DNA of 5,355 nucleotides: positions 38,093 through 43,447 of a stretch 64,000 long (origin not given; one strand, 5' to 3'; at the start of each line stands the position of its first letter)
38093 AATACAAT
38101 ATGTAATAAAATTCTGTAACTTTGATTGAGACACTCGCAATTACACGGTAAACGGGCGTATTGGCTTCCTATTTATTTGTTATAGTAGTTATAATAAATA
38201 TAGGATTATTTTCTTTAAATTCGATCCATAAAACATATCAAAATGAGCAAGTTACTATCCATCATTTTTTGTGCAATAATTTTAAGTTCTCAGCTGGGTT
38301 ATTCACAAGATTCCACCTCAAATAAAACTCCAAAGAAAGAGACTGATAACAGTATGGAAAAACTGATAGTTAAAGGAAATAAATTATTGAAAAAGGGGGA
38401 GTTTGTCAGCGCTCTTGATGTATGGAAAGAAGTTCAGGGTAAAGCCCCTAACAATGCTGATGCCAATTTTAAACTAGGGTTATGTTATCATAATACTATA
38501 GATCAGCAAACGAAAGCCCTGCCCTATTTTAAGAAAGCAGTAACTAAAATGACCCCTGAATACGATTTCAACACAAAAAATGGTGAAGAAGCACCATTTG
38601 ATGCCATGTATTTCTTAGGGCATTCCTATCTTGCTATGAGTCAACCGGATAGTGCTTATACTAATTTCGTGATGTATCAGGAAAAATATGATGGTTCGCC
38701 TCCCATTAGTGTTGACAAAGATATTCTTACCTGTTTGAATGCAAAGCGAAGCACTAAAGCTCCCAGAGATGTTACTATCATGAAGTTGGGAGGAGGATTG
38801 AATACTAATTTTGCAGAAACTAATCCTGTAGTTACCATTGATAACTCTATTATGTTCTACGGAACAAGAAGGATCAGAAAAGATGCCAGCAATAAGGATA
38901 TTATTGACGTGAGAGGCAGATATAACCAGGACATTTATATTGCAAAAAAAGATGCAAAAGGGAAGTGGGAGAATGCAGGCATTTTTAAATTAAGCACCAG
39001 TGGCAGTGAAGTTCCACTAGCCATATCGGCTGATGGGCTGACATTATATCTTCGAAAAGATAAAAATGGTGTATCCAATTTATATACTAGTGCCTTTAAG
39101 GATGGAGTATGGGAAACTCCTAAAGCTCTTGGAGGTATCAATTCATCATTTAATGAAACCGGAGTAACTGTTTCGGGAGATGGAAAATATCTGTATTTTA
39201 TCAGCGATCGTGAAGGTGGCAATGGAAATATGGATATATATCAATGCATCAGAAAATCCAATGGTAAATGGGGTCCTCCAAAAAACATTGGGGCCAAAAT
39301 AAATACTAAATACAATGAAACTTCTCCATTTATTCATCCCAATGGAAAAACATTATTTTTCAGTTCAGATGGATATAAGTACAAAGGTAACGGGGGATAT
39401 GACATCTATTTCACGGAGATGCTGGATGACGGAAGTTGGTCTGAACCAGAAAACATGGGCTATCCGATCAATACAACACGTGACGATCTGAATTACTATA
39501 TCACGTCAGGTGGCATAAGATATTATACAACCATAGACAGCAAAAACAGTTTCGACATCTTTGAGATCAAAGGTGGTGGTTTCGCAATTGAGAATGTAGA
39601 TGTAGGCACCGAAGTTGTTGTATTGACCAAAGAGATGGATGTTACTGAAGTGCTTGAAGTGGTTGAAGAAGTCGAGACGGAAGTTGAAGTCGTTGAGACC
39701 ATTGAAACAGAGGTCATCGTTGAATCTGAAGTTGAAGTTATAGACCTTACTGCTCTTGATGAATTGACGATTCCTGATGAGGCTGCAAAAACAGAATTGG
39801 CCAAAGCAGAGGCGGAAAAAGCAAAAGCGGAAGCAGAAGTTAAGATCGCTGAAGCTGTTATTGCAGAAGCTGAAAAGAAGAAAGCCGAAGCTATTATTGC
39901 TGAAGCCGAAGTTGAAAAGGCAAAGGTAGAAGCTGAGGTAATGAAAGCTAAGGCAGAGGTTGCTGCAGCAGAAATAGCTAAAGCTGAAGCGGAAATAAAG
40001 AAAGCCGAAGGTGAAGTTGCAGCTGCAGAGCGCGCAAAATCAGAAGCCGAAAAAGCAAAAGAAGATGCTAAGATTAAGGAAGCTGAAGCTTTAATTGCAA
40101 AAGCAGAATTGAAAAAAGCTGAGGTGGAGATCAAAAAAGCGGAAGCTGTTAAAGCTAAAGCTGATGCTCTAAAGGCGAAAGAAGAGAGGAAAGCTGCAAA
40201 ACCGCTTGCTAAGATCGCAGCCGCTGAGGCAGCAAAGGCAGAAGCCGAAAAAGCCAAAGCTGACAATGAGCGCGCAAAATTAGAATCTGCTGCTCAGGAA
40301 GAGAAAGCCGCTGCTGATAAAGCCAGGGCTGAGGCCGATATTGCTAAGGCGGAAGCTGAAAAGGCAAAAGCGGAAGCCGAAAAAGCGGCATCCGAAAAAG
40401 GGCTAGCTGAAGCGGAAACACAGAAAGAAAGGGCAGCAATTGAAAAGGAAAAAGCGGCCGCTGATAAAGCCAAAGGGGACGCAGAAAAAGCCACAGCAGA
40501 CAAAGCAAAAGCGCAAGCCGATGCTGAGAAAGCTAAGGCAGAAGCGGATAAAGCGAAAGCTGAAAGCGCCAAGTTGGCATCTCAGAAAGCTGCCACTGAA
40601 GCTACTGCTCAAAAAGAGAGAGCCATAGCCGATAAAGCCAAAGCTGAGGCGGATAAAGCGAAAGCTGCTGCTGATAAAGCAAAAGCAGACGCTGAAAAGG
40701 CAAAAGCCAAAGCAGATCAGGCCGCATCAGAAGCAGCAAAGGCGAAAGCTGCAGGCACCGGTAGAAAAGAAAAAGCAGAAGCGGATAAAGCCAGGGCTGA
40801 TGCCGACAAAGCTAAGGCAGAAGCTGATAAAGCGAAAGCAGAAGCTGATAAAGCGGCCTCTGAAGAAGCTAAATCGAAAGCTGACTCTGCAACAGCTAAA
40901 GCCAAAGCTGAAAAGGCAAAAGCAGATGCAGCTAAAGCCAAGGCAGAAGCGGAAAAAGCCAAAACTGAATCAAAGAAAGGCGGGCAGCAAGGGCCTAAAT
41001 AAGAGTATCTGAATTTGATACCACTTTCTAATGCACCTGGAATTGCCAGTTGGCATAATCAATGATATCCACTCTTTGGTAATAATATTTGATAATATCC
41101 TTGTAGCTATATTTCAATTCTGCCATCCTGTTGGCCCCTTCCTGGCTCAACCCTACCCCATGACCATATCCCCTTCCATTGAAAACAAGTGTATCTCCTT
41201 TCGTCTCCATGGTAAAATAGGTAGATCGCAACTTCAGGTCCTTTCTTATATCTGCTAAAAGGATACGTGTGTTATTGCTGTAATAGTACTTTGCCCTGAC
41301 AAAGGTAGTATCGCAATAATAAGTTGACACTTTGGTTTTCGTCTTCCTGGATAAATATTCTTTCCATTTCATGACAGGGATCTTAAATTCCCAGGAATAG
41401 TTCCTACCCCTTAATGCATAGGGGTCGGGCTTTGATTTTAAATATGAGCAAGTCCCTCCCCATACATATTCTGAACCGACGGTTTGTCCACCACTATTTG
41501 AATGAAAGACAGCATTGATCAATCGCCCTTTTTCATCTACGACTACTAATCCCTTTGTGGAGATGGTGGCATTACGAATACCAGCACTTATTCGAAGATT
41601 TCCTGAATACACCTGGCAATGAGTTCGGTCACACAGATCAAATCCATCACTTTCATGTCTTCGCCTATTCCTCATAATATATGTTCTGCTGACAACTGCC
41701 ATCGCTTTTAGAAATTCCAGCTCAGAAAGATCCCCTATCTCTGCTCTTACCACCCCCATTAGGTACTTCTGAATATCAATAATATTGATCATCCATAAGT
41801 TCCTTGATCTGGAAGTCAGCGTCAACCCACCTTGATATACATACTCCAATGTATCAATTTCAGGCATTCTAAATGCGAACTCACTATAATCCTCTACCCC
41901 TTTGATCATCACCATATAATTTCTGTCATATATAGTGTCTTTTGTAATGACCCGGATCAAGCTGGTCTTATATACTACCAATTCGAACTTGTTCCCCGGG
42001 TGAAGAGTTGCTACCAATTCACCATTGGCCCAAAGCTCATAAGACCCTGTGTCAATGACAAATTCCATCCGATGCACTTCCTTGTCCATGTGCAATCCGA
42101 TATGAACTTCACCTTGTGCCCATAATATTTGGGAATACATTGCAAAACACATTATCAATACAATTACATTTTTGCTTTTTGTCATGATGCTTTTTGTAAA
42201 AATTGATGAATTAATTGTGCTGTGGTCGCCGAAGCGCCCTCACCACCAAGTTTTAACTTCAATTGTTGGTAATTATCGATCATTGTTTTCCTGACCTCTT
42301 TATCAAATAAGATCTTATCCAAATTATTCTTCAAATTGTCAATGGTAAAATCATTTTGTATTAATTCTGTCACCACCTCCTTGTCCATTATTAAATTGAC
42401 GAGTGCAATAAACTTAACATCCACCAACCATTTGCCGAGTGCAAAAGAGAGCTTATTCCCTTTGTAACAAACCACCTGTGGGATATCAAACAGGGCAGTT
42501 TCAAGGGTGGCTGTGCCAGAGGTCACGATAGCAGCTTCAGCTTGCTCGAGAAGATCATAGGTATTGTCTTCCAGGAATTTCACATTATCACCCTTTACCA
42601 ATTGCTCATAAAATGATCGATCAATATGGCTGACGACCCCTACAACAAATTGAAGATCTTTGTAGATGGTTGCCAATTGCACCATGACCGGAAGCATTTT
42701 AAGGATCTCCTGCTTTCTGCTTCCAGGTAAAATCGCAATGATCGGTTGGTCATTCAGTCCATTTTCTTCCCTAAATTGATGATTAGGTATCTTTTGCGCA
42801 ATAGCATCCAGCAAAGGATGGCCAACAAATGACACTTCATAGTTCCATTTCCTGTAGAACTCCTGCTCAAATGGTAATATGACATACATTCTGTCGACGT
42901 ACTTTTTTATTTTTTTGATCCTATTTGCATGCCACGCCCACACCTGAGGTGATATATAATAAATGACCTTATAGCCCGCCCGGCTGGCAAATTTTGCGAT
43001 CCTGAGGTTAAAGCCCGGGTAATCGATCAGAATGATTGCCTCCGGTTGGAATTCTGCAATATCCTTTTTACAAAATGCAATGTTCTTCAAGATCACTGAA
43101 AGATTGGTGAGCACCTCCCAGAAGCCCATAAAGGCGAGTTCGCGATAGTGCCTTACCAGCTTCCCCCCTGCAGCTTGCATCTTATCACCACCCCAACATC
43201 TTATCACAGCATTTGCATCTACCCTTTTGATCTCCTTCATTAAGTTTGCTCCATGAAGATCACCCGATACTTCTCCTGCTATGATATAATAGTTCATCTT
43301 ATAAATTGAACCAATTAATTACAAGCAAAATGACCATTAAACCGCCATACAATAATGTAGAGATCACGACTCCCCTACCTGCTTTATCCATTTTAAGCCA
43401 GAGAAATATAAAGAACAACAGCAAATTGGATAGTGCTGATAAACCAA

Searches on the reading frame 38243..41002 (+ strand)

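Call 23: search_protein_families(library=pfam, proteins=[window:38243-41002:+], max_evalue=0.00001)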
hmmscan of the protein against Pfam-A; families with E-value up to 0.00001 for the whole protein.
window:38243-41002:+ (919 aa): 1 family
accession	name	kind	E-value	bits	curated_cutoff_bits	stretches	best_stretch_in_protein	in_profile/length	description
PF07676.18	PD40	-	1.9e-19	69.5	20.9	2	299-334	5-38/38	WD40-like Beta Propeller Repeat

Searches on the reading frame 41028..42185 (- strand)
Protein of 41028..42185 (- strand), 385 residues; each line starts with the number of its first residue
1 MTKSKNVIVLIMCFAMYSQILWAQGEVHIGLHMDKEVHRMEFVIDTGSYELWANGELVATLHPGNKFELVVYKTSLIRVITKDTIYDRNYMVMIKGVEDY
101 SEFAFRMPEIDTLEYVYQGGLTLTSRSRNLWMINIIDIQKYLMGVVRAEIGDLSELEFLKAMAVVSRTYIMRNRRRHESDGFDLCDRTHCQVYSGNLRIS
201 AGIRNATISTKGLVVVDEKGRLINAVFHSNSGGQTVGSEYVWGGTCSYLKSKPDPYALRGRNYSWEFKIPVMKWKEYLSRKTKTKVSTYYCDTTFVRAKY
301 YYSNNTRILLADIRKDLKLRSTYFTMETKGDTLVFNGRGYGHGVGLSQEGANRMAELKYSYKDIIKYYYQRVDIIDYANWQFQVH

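Call 23: search_protein_families(library=pfam, proteins=[window:41028-42185:-], max_evalue=0.00001)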
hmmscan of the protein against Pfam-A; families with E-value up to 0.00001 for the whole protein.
window:41028-42185:- (385 aa): 1 family
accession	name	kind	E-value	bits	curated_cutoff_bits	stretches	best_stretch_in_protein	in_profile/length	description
PF08486.15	SpoIID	-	6.9e-21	75.1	23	1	128-215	3-95/97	Stage II sporulation protein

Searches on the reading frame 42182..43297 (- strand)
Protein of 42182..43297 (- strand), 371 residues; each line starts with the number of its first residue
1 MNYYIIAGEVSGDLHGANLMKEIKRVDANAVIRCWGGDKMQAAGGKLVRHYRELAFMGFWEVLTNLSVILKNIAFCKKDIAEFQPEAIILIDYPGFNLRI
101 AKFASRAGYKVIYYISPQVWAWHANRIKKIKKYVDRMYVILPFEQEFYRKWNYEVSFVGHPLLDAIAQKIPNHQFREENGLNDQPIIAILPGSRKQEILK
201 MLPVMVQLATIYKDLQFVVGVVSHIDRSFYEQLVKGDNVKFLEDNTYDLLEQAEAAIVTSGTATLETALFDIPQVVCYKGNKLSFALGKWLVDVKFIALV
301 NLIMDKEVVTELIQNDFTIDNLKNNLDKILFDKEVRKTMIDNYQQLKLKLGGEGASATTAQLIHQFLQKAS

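Call 23: search_protein_families(library=pfam, proteins=[window:42182-43297:-], max_evalue=0.00001)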
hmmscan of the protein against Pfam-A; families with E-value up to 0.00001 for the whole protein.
window:42182-43297:- (371 aa): 1 family
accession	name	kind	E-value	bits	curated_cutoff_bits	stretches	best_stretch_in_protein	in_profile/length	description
PF02684.21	LpxB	-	6.5e-94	315.3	22.6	1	4-350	2-359/374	Lipid-A-disaccharide synthetase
